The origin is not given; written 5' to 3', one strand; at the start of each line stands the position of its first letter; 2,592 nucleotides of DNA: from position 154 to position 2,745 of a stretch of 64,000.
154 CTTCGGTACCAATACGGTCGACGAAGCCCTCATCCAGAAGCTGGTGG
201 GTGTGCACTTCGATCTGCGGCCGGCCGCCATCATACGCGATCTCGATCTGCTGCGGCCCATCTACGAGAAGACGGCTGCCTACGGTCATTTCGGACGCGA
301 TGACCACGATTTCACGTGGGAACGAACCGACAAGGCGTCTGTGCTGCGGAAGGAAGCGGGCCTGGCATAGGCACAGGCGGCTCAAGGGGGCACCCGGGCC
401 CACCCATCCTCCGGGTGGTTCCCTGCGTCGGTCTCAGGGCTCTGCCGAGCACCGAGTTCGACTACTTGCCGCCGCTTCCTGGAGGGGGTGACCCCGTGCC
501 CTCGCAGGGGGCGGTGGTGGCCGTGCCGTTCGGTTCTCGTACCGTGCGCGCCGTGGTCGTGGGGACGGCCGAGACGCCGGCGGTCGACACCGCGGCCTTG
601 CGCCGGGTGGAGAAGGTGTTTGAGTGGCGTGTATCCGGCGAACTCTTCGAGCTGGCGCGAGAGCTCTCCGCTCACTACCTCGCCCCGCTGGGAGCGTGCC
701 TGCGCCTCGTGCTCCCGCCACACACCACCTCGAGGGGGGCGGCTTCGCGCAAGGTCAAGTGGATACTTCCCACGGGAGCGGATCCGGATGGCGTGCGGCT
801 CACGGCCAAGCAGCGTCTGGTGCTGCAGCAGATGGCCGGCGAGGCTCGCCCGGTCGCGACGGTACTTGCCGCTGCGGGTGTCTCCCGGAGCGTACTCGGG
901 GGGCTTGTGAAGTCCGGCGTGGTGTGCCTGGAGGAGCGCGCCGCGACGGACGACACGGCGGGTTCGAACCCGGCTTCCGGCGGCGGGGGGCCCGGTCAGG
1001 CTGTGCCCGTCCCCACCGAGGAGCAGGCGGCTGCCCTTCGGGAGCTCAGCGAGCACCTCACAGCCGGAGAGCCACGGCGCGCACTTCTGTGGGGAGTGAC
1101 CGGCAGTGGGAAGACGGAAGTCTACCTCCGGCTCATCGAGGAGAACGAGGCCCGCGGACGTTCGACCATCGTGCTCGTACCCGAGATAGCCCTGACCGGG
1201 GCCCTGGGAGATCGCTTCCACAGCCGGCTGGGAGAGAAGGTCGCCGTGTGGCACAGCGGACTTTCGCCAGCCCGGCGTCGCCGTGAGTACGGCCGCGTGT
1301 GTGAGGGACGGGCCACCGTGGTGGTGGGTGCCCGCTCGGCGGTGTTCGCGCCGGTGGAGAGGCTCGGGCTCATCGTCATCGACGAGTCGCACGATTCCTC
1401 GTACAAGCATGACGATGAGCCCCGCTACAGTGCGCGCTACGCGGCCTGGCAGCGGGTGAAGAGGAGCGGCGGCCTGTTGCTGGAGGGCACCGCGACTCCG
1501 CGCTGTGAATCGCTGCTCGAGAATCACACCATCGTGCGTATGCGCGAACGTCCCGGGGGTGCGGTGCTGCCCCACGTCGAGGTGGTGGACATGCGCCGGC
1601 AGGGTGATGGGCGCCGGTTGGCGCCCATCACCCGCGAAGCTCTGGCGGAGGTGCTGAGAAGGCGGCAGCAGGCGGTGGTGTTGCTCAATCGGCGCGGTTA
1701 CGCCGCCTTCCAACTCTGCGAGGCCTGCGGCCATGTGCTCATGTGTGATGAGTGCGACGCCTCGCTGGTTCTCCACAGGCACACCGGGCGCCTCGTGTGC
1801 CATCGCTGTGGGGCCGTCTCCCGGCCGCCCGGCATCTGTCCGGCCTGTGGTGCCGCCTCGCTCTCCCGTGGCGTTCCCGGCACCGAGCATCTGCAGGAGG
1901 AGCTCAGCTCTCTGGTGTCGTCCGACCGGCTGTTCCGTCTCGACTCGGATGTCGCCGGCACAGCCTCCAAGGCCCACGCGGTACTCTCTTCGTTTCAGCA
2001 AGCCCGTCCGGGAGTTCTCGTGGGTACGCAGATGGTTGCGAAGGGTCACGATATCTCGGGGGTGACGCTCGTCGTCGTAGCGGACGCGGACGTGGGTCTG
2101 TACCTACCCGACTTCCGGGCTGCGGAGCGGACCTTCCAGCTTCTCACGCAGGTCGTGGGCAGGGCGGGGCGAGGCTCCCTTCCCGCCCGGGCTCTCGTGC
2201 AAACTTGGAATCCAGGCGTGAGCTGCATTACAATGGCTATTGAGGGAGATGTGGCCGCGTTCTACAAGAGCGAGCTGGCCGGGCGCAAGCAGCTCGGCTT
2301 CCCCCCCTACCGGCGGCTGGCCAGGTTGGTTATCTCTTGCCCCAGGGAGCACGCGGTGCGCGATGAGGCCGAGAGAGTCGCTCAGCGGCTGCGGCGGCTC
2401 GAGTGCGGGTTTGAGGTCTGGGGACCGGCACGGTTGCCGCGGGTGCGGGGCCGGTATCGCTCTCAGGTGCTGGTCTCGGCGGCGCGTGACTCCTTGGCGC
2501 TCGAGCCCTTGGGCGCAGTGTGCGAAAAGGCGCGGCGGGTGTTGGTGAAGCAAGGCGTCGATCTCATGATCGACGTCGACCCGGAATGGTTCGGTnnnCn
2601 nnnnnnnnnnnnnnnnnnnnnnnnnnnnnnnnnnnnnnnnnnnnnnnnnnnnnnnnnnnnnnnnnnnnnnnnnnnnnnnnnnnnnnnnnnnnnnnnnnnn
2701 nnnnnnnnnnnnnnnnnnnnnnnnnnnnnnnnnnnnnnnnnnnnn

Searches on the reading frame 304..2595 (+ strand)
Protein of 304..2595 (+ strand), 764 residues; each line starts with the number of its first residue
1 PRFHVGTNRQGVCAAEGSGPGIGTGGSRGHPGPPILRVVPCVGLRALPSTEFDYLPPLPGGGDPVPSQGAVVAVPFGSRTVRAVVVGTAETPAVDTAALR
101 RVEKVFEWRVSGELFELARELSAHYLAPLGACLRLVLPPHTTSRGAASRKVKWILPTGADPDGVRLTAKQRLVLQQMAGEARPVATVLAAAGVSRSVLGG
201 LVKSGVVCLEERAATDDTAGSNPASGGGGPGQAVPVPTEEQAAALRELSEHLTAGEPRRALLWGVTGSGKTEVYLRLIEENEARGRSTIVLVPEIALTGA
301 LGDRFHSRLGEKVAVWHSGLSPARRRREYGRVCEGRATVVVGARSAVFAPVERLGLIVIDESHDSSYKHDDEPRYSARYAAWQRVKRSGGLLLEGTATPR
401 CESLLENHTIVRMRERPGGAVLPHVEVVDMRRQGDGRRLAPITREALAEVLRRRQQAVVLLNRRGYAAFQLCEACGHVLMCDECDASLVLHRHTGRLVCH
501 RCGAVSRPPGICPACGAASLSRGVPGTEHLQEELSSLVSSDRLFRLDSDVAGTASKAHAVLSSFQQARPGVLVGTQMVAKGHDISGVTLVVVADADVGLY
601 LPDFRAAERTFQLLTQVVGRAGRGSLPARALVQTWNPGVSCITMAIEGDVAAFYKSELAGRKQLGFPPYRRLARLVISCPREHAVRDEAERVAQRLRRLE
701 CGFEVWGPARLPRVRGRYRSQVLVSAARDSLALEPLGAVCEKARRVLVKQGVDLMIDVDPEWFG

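Call 51: search_protein_families(library=pfam, proteins=[window:304-2595:+], max_evalue=0.001)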
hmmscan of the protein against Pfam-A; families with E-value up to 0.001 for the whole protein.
window:304-2595:+ (764 aa): 6 families
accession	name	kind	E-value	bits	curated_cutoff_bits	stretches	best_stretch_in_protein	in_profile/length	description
PF17764.6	PriA_3primeBD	-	5.8e-14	52.2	22.7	1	50-138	10-96/96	3'DNA-binding domain (3'BD)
PF04851.21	ResIII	-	6.5e-14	52.6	22.5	1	237-400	4-163/164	Type III restriction enzyme, res subunit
PF18074.6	PriA_C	-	1.7e-12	48.4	26.9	1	668-760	1-95/95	Primosomal protein N C-terminal domain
PF00270.35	DEAD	-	7.6e-12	45.7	26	1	241-377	4-140/167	DEAD/DEAH box helicase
PF00271.37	Helicase_C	-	1.7e-08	35.1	23.5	1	555-623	52-108/110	Helicase conserved C-terminal domain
PF18319.7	Zn_ribbon_PriA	-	4.9e-08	33.2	26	1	481-506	1-26/27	PriA DNA helicase Cys-rich region (CRR) domain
